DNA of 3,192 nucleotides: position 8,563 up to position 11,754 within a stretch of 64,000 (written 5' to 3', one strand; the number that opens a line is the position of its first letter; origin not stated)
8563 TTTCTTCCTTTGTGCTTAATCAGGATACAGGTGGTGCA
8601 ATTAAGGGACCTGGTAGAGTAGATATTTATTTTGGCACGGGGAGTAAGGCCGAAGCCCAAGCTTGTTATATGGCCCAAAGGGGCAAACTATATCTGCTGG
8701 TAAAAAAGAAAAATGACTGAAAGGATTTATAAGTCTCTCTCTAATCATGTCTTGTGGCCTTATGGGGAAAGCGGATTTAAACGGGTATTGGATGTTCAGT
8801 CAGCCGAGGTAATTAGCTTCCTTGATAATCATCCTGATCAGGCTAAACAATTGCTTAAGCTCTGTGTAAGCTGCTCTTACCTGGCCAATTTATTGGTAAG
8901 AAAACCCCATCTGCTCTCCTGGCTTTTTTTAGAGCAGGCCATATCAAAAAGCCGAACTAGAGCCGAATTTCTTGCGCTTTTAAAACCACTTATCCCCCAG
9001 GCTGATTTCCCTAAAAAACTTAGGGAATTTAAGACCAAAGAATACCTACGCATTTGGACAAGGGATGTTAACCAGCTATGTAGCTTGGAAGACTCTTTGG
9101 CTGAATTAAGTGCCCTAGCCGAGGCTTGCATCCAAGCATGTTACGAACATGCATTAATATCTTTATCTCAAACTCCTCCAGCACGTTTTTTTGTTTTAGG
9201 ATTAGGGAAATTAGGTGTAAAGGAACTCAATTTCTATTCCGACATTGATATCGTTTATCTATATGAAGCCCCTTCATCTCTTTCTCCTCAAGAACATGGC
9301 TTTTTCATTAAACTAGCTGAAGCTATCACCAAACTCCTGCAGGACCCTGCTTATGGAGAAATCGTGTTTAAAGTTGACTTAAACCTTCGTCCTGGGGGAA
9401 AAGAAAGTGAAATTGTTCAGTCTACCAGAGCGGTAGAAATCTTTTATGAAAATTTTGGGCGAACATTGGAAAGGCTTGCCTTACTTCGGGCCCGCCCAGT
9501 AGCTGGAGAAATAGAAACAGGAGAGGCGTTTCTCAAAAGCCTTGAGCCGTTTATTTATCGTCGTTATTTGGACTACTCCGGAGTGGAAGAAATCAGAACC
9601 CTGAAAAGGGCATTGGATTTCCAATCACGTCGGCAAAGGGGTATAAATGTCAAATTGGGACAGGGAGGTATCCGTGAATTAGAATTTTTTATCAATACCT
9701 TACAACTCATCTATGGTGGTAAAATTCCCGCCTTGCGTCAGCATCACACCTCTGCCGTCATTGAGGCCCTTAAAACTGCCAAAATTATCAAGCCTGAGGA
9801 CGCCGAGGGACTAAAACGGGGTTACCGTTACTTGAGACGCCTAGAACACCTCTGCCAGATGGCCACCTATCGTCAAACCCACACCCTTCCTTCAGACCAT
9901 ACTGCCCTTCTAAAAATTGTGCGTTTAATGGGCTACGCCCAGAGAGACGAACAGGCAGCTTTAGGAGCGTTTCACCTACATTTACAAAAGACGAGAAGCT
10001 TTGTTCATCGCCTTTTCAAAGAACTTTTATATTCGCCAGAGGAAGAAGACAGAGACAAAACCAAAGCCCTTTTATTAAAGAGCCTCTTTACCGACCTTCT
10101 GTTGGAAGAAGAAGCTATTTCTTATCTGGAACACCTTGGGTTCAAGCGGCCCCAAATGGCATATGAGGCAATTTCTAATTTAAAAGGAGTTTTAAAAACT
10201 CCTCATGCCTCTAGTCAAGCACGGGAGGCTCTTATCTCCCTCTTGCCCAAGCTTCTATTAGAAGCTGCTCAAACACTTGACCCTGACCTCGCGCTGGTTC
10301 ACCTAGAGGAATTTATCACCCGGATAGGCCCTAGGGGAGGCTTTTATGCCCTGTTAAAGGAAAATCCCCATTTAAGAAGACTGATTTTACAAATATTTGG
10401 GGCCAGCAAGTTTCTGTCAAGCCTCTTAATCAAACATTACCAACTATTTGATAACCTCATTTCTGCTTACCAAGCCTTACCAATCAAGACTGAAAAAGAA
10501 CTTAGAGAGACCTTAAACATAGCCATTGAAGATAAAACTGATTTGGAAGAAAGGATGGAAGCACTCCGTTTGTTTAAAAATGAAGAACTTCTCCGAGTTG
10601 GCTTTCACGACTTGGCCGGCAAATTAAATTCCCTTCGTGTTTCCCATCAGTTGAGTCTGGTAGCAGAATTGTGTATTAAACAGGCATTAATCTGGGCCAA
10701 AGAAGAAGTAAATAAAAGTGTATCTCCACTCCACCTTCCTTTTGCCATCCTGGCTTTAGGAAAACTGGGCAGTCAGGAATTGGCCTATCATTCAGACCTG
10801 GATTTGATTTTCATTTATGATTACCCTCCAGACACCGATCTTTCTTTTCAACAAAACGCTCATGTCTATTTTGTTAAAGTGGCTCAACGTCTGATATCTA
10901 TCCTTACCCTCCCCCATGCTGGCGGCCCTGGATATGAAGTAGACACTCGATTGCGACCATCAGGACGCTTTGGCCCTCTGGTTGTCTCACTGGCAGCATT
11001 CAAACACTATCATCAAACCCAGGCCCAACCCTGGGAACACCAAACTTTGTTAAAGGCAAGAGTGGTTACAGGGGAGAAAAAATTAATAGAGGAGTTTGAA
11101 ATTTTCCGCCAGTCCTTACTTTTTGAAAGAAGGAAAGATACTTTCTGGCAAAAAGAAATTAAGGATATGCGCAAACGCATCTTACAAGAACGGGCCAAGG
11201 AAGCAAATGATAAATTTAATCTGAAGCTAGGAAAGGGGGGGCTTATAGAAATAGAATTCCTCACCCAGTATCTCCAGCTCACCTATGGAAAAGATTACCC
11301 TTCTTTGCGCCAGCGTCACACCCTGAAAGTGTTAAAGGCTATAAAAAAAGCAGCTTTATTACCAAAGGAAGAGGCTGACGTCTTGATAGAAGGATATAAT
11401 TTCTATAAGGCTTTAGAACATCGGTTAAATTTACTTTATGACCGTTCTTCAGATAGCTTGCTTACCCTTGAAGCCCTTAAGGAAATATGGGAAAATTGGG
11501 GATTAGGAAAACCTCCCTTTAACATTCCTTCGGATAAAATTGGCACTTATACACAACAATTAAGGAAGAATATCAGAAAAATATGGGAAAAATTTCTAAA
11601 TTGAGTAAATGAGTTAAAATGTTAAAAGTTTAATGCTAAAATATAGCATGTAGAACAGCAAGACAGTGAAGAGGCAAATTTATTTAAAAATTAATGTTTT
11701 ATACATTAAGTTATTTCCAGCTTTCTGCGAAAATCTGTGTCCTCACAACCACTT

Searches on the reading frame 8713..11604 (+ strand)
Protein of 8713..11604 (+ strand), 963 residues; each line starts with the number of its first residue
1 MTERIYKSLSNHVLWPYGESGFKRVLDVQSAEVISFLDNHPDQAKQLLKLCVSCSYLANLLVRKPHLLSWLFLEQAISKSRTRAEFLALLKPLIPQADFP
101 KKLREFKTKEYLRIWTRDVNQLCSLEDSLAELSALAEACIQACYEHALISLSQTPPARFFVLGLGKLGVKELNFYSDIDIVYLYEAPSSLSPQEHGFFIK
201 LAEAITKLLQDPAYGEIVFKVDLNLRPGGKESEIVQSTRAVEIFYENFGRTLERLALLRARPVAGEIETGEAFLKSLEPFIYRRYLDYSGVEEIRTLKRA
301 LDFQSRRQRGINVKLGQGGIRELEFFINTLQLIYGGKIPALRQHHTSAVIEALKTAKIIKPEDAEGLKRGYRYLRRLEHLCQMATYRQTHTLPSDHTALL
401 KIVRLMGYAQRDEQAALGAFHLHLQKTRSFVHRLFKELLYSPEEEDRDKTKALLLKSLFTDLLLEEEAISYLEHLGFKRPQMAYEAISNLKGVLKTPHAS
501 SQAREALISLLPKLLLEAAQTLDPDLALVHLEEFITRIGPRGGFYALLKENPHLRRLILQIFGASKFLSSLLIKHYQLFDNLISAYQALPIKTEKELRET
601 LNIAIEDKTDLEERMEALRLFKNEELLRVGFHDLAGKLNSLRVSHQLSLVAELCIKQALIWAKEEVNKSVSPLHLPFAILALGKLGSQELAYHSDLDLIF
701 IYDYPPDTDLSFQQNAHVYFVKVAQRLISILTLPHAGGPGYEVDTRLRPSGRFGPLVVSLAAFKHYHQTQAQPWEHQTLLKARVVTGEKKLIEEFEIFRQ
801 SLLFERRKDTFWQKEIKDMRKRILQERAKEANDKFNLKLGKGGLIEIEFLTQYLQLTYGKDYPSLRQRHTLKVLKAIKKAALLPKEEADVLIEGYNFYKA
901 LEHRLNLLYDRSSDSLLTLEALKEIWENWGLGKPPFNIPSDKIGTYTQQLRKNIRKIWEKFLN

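Call 14: search_protein_families(library=pfam, proteins=[window:8713-11604:+], max_evalue=0.0001)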
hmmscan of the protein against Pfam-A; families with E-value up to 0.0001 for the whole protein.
window:8713-11604:+ (963 aa): 5 families
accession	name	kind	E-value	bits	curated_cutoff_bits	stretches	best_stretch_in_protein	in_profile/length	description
PF03710.21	GlnE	-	6.6e-110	366.8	24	2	558-796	4-250/252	Glutamate-ammonia ligase adenylyltransferase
PF08335.16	GlnD_UR_UTase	-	6e-48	162.9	21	2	305-439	20-141/141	GlnD PII-uridylyltransferase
PF10335.14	DUF294_C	-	2.1e-07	31.3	22.5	0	821-922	22-119/145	Putative nucleotidyltransferase substrate binding domain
PF03445.19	DUF294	-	1.2e-05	25.6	21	0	640-731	17-98/138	Putative nucleotidyltransferase DUF294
PF20131.4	MC3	-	3.9e-05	23.6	23.2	0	87-153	41-107/159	ABC-three component (ABC-3C) system Middle Component 3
